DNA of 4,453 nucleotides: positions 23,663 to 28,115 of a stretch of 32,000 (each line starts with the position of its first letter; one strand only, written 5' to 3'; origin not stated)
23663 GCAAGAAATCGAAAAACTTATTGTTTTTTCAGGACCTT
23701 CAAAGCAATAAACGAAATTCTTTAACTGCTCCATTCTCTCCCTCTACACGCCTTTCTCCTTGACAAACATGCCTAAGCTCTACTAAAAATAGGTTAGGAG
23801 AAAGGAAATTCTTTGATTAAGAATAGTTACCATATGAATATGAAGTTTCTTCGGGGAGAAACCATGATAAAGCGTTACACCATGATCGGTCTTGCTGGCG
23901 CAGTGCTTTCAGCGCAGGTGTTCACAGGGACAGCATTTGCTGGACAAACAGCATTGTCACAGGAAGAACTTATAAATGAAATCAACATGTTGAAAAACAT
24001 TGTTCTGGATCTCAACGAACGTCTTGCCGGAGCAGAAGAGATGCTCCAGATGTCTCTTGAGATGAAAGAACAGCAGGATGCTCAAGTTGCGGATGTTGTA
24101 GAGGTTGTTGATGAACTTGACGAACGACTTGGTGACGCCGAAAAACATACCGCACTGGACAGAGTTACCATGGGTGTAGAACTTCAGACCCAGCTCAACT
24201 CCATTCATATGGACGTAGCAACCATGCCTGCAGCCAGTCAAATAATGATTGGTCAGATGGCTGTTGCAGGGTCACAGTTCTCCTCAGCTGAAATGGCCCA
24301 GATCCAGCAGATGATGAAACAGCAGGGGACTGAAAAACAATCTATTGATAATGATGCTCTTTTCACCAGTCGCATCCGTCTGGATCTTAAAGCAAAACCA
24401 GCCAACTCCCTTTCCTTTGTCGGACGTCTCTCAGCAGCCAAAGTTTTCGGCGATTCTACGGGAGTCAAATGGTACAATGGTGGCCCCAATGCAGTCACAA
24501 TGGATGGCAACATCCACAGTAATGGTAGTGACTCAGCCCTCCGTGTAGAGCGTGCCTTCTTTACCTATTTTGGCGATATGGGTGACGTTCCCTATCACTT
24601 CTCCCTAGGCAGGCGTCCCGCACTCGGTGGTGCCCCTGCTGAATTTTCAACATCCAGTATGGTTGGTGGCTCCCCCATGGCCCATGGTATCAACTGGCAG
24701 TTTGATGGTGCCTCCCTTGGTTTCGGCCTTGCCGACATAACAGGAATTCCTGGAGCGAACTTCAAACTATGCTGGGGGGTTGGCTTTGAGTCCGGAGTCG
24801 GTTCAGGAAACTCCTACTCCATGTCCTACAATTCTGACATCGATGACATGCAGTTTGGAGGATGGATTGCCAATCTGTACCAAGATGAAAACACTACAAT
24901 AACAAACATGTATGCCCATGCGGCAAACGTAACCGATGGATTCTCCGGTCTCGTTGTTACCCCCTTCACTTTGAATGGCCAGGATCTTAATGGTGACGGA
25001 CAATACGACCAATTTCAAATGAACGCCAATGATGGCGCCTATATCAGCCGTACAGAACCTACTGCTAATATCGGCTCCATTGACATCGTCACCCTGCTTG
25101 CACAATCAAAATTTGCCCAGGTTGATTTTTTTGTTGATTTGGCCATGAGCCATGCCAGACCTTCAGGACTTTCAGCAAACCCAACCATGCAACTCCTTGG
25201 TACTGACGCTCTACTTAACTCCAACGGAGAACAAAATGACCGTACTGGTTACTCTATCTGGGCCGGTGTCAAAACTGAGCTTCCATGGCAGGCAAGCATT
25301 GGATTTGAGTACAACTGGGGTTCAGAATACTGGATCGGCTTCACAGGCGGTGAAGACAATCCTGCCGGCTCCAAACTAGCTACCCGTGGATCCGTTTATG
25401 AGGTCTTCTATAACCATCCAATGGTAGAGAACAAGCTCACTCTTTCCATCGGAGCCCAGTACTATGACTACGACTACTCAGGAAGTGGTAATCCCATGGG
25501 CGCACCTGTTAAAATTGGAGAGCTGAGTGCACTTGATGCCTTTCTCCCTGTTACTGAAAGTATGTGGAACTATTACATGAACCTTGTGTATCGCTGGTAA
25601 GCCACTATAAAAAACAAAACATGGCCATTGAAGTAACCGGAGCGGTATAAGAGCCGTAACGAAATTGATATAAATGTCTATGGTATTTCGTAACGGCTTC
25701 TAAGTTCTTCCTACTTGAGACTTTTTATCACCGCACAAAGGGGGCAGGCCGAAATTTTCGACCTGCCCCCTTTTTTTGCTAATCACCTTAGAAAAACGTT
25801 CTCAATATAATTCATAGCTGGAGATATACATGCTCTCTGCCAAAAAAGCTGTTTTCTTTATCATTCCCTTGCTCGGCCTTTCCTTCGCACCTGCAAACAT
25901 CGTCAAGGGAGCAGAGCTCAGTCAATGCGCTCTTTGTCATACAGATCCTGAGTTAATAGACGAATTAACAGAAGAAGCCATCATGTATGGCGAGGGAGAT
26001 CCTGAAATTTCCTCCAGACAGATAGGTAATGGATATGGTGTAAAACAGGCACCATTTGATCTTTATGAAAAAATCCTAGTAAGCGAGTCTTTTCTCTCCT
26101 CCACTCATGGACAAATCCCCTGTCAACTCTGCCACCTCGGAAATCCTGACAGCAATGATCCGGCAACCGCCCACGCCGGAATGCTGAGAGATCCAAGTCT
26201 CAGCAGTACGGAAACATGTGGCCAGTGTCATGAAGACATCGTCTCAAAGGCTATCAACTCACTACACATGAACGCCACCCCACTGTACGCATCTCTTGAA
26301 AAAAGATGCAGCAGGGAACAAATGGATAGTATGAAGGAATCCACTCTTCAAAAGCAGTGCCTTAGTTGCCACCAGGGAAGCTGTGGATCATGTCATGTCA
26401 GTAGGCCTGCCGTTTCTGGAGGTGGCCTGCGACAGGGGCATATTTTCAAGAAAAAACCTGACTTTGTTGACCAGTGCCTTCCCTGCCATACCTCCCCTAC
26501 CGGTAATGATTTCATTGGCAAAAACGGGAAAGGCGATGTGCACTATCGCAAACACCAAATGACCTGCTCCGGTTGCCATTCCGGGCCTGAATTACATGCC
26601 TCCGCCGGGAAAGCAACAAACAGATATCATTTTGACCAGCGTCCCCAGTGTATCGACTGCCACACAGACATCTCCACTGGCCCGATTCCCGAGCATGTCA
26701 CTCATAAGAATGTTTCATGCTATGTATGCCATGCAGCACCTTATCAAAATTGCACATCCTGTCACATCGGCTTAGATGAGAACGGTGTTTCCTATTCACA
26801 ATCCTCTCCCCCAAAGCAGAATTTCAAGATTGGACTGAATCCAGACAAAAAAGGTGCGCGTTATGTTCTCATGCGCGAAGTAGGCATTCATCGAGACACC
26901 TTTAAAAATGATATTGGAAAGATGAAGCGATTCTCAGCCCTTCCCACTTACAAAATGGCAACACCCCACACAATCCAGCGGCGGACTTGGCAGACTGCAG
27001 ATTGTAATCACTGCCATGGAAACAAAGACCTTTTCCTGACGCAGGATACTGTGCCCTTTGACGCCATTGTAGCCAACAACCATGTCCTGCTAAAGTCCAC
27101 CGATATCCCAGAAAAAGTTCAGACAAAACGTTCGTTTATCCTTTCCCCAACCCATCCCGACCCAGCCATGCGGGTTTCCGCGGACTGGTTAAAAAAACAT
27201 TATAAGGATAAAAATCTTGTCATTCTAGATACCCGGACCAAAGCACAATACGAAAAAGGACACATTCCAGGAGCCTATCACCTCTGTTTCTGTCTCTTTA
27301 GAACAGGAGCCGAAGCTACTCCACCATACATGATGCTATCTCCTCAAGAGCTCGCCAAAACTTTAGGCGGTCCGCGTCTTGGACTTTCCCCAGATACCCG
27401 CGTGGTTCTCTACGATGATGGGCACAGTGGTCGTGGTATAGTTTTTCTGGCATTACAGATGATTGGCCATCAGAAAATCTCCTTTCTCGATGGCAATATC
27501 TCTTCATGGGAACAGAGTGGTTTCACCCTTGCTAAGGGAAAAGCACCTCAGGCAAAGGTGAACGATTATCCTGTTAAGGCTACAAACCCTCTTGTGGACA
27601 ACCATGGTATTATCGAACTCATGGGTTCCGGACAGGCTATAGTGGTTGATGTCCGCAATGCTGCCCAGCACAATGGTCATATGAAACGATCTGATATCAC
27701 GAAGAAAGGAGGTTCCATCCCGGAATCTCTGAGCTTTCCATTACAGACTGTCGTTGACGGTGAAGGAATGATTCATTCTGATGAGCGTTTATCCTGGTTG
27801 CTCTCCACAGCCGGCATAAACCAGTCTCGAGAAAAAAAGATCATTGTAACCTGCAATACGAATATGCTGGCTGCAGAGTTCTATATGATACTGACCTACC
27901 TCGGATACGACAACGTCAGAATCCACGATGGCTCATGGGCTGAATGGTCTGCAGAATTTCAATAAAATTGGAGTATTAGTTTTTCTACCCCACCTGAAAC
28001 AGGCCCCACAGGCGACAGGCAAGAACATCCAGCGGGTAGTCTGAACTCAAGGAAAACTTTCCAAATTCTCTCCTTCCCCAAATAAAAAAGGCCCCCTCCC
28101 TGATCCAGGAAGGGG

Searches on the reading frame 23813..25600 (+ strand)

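Call 6: search_protein_families(library=pfam, proteins=[window:23813-25600:+], max_evalue=0.001)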
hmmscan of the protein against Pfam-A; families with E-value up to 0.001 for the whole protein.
window:23813-25600:+ (595 aa): 1 family
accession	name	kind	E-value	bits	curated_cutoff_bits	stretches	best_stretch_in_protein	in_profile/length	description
PF11853.14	DUF3373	-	1.3e-112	377.3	26.1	1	179-595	3-409/409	Protein of unknown function (DUF3373)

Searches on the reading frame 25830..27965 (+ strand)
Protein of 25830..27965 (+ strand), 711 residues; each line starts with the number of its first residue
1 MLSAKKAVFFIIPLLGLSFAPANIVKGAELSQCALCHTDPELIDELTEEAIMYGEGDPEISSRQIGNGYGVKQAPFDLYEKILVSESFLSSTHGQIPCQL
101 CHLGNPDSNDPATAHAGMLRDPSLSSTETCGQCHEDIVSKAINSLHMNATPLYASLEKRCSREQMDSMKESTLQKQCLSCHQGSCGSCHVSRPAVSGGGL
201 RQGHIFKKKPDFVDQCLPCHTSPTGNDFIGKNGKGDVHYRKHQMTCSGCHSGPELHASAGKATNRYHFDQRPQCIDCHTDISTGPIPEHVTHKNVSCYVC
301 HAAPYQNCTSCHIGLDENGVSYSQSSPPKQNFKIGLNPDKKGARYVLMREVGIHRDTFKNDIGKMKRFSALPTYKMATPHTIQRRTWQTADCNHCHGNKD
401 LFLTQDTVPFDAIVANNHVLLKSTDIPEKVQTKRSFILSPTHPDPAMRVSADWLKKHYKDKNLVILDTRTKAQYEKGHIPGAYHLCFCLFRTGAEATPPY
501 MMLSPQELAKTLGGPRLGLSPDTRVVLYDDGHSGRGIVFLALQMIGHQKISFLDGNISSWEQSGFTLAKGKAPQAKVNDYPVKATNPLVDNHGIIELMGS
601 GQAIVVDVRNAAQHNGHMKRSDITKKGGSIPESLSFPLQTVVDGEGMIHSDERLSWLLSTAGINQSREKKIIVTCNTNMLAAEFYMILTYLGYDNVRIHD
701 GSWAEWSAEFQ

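Call 3: search_protein_families(library=pfam, proteins=[window:25830-27965:+], max_evalue=0.01)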
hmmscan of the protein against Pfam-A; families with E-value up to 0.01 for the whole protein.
window:25830-27965:+ (711 aa): 3 families
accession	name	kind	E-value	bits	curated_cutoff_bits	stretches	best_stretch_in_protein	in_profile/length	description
PF00581.25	Rhodanese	-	1e-32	113.1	22.2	2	450-562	1-101/102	Rhodanese-like domain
PF14522.11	Cytochrome_C7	-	1.9e-08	34.4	24.8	0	31-135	14-67/67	Cytochrome c7 and related cytochrome c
PF02085.21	Cytochrom_CIII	-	0.00052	20.7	22.9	0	288-316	24-57/101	Class III cytochrome C family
